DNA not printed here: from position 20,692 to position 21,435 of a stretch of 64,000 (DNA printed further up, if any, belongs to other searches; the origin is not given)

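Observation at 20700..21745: tRNA-Pro-adjacent operon: FCY1-type cytosine deaminase translationally coupled to an AT-rich small membrane protein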

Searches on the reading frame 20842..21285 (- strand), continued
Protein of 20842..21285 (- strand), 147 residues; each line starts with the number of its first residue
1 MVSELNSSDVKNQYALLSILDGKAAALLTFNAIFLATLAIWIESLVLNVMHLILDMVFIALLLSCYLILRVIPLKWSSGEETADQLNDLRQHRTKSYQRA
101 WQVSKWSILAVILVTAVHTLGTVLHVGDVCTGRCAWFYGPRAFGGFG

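Call 53: find_encoding_contigs(protein=P0141, flank=4000, max_places=3)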
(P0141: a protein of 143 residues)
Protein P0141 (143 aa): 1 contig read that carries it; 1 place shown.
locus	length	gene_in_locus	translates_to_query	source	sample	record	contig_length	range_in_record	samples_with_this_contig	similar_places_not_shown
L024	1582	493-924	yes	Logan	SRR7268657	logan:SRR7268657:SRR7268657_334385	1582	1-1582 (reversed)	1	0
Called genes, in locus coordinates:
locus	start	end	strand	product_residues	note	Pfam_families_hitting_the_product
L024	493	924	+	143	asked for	-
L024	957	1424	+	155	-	PF08211:dCMP_cyt_deam_2 (weak), PF00383:dCMP_cyt_deam_1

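Call 54: find_encoding_contigs(protein=P0160, flank=4000, max_places=3)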
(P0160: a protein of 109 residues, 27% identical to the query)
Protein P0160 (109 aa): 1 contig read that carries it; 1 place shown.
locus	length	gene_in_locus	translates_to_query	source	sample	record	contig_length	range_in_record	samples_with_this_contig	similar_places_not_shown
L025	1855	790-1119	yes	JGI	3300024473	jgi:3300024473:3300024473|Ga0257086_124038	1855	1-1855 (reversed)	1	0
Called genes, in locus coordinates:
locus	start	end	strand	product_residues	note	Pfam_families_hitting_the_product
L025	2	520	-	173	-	?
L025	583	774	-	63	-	-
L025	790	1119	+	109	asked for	-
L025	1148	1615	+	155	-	PF08211:dCMP_cyt_deam_2 (weak), PF00383:dCMP_cyt_deam_1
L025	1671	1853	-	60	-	?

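Call 57: search_protein_families(library=ncbifam, alignment_id=A2, max_evalue=0.01)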
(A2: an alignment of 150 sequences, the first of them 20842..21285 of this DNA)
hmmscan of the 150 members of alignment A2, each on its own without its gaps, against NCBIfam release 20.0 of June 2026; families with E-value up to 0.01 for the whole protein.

A. member 1, window:20842-21285:- (147 aa): 0 families

B. families by the number of members that match (of 150 scanned): 11 families
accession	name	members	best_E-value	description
NF047864.1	CBU_0592_membra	2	1.9e-08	CBU_0592 family membrane protein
NF045538.1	AciT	2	0.0002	AciT family ciprofloxacin tolerance protein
TIGR04128.1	exoso_Fjoh_1448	1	0.0008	exosortase family protein XrtF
NF010527.0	PRK13922.6-2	1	0.001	rod shape-determining protein MreC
NF001955.0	PRK00733.2-4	1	0.0041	sodium-translocating pyrophosphatase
NF005601.0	PRK07337.1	1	0.005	pyridoxal phosphate-dependent aminotransferase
TIGR00341.1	TIGR00341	1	0.0052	TIGR00341 family protein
TIGR02029.1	AcsF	1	0.0073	magnesium-protoporphyrin IX monomethyl ester (oxidative) cyclase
NF008740.0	PRK11770.1-2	1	0.0075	YccF domain-containing protein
NF053761.1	BrChAATpBcaP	1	0.0077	branched-chain amino acid transporter BcaP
NF040927.1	ABC_perm_SloB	1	0.0082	metal ABC transporter permease subunit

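Call 63: search_dna_similar(query=P0038, collection=plasmids, mode=protein, max_evalue=0.01)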
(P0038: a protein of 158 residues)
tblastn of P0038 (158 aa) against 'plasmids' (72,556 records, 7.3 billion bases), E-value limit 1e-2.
No match.

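Call 64: search_dna_similar(query=window:20842-21285:-, collection=plasmids, mode=protein, max_evalue=0.01)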
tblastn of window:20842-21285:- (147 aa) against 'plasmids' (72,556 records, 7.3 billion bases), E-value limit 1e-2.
No match.

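Call 66: find_related_loci(query=A4, collection=viral_contigs, flank=5000)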
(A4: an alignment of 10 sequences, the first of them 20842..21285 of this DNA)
Query A4 (147 aa) in viral_contigs; peptide patterns used: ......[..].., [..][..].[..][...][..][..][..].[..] (x = any residue, [..] = any of these).
57 stretches matched a pattern, but none encodes a relative of the query by tblastn (E <= 1e-3).

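Call 68: find_related_loci(query=A5, collection=viral_contigs, flank=5000)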
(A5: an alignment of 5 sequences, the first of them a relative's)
Query A5 (143 aa) in viral_contigs; peptide patterns used: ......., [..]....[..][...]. (x = any residue, [..] = any of these).
223 stretches matched a pattern, but none encodes a relative of the query by tblastn (E <= 1e-3).

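Call 79: list_cluster_members(proteins=[P0038, P0039, P0040, P0041, P0042, P0043, P0044, P0045, P0047, P0048])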
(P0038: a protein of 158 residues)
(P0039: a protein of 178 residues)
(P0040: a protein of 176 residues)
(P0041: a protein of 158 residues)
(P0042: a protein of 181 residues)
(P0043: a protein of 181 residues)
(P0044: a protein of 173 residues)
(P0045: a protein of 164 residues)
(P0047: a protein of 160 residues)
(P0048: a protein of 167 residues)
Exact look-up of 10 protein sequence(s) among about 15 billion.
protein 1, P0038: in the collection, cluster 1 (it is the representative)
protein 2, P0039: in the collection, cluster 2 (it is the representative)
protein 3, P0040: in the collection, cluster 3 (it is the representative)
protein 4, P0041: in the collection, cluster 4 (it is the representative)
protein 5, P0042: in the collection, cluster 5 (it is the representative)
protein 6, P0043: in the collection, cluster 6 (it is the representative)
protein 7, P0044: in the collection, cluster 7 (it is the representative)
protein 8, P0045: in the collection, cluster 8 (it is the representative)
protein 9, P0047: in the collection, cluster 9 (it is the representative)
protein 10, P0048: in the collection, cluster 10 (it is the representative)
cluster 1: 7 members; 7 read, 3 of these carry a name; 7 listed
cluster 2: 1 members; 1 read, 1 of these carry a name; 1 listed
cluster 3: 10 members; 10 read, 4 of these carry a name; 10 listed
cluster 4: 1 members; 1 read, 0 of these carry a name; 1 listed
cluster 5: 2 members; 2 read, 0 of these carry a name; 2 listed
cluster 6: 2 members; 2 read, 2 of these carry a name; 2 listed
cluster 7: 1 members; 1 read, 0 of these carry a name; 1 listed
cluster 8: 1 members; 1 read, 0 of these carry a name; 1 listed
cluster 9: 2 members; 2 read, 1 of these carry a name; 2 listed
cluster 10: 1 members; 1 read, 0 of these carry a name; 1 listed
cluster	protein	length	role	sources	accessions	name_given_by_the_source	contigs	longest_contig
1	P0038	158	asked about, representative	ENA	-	-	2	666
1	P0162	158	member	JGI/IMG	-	hypothetical protein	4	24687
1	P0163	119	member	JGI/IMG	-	hypothetical protein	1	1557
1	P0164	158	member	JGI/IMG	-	hypothetical protein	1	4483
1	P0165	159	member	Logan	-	-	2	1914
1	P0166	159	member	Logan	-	-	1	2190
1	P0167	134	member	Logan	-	-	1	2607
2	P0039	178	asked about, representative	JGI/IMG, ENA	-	hypothetical protein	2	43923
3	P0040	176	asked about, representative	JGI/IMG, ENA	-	hypothetical protein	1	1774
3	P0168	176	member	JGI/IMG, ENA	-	amino acid transporter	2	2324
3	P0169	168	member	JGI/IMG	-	preprotein translocase subunit SecG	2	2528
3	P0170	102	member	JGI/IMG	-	preprotein translocase subunit SecG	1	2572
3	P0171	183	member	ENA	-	-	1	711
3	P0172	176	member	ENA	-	-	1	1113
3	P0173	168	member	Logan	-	-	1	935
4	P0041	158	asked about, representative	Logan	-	-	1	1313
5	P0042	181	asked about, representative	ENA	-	-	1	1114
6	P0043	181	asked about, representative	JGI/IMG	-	hypothetical protein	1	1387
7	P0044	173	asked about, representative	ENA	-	-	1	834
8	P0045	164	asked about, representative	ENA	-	-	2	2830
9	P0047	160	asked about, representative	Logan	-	-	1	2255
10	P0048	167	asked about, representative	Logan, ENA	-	-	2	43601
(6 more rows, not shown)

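Call 80: find_encoding_contigs(protein=P0039, flank=5000, max_places=2)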
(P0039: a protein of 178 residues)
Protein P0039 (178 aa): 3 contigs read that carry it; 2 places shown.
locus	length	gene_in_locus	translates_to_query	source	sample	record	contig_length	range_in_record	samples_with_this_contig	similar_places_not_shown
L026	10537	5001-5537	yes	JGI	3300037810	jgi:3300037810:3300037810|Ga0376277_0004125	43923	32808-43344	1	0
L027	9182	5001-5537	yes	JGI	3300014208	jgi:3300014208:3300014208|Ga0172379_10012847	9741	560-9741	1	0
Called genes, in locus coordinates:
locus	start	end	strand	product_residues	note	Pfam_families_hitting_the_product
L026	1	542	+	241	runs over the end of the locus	-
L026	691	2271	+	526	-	PF05257:CHAP, PF07705:CARDB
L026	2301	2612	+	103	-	-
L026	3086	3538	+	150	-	PF01878:EVE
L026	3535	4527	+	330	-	PF04471:Mrr_cat, PF22722:NA-iREase1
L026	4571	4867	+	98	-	-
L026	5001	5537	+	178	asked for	-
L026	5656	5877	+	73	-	PF01661:Macro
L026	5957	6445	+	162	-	-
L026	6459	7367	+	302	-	-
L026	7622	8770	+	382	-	-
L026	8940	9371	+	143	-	-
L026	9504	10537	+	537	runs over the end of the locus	?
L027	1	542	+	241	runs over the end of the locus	-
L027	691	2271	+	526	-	PF05257:CHAP, PF07705:CARDB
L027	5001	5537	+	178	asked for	-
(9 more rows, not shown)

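Call 81: list_cluster_members(proteins=[P0010, P0012, P0013, P0014, P0015, P0016, P0017, P0019, P0020, P0021])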
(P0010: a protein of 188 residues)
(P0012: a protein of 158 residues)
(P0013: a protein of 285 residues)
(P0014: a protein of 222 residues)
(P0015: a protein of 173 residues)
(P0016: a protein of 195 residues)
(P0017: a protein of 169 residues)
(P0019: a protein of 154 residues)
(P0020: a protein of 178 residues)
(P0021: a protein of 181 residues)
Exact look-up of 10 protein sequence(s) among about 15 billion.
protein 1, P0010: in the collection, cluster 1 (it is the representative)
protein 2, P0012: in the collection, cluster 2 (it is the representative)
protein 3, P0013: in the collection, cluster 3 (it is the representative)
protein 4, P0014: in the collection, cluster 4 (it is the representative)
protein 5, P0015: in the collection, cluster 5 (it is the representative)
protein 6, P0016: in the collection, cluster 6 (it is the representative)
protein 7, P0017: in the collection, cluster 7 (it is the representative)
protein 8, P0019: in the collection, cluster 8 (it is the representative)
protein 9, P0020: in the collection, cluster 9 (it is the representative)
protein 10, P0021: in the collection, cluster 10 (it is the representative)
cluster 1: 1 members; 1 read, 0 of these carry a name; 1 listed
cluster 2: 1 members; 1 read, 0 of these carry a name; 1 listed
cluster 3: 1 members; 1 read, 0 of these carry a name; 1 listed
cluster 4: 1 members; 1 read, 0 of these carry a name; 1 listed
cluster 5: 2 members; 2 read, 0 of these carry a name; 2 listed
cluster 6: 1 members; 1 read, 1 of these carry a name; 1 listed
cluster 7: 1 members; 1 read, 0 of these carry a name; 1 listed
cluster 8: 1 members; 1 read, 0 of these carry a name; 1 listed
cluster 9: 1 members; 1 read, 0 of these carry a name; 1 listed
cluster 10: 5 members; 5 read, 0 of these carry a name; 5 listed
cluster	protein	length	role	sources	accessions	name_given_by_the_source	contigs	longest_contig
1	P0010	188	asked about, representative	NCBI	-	-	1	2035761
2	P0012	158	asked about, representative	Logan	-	-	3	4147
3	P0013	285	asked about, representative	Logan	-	-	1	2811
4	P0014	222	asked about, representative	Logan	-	-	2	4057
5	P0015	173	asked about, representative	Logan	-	-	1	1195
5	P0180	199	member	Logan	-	-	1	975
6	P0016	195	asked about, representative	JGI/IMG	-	hypothetical protein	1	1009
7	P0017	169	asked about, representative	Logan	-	-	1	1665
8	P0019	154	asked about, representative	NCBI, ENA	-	-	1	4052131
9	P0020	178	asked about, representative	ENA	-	-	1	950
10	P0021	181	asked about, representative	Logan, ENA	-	-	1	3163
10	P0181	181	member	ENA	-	-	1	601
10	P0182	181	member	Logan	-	-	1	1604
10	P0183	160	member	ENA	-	-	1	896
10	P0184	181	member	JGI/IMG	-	-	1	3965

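Call 82: find_encoding_contigs(protein=P0010, flank=6000, max_places=2)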
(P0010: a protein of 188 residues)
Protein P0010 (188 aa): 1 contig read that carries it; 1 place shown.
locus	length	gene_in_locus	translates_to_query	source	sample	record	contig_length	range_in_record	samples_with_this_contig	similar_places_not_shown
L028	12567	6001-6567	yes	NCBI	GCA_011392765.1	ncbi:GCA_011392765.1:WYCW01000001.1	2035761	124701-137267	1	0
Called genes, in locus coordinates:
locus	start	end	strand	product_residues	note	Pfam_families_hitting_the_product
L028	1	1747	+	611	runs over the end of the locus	-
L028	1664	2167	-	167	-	-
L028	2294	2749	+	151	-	-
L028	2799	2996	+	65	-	-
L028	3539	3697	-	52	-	-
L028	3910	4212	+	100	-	-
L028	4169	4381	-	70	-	-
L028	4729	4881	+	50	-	-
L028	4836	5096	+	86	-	PF15919:HicB_lk_antitox (weak)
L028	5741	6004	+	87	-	-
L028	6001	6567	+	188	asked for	-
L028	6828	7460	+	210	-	PF01058:Oxidored_q6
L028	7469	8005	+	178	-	PF00329:Complex1_30kDa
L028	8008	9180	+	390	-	PF00346:Complex1_49kDa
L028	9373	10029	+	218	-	-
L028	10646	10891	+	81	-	-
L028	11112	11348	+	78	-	-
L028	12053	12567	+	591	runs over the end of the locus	PF00037:Fer4 (weak), PF12838:Fer4_7 (weak), PF14691:Fer4_20, PF01266:DAO (weak), PF07992:Pyr_redox_2, PF13450:NAD_binding_8, PF13738:Pyr_redox_3, PF00070:Pyr_redox (weak), +6 more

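Call 85: list_cluster_members(proteins=[window:20842-21285:-, window:20842-21315:-, P0185, P0187, P0195, P0019])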
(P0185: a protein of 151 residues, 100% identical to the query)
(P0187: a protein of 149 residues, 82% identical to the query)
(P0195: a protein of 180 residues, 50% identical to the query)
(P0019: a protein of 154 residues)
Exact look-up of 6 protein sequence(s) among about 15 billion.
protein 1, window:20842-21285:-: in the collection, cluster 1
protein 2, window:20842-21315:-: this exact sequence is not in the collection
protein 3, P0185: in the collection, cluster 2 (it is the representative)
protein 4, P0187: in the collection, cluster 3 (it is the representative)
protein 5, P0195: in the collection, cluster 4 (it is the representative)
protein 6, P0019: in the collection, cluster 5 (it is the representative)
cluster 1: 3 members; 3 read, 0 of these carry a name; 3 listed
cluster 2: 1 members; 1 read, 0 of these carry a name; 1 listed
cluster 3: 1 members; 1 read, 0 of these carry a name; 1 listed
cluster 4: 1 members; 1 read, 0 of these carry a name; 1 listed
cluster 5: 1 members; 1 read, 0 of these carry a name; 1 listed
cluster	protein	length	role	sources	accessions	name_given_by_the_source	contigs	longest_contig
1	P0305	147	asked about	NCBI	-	-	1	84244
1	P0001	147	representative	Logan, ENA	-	-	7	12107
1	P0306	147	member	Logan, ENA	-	-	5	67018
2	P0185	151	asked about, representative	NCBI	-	-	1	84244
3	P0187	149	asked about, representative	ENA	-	-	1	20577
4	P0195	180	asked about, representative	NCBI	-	-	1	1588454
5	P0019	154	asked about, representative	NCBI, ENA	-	-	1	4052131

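Call 86: search_protein_families(library=padloc, proteins=[L026:5957-6445:+, L026:6459-7367:+, L026:7622-8770:+, L026:4571-4867:+, L028:5741-6004:+, L019:7317-8612:+, L019:5048-5704:-, L023:1613-1882:-, L025:2-520:-, L014:4630-5844:-], max_evalue=0.01)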
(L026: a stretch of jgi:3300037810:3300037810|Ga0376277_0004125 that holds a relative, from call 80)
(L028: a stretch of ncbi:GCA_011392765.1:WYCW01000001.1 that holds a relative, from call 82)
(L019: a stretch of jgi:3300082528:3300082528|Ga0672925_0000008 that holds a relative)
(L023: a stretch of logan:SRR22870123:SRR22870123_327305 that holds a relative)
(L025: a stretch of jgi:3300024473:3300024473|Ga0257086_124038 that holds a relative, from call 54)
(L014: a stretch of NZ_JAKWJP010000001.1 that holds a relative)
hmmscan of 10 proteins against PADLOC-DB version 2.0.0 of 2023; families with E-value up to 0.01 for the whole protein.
L026:5957-6445:+ (162 aa): 0 families

L026:6459-7367:+ (302 aa): 0 families

L026:7622-8770:+ (382 aa): 0 families

L026:4571-4867:+ (98 aa): 1 family
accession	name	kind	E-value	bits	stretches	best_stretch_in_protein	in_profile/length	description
PDLC04108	PD-T7-3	-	4.2e-21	73.6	1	23-73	3-53/432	-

L028:5741-6004:+ (87 aa): 0 families

L019:7317-8612:+ (431 aa): 0 families

L019:5048-5704:- (218 aa): 1 family
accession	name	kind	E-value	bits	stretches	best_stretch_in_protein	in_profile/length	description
PDLC04109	PD-T7-4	-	1e-19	68.8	1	2-159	15-155/211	-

L023:1613-1882:- (89 aa): 0 families

L025:2-520:- (173 aa): 0 families

L014:4630-5844:- (404 aa): 0 families

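Call 93: find_related_loci(query=A7, collection=viral_contigs, flank=5000)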
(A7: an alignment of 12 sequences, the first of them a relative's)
Query A7 (158 aa) in viral_contigs; peptide patterns used: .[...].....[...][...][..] (x = any residue, [..] = any of these).
69 stretches matched a pattern, but none encodes a relative of the query by tblastn (E <= 1e-3).
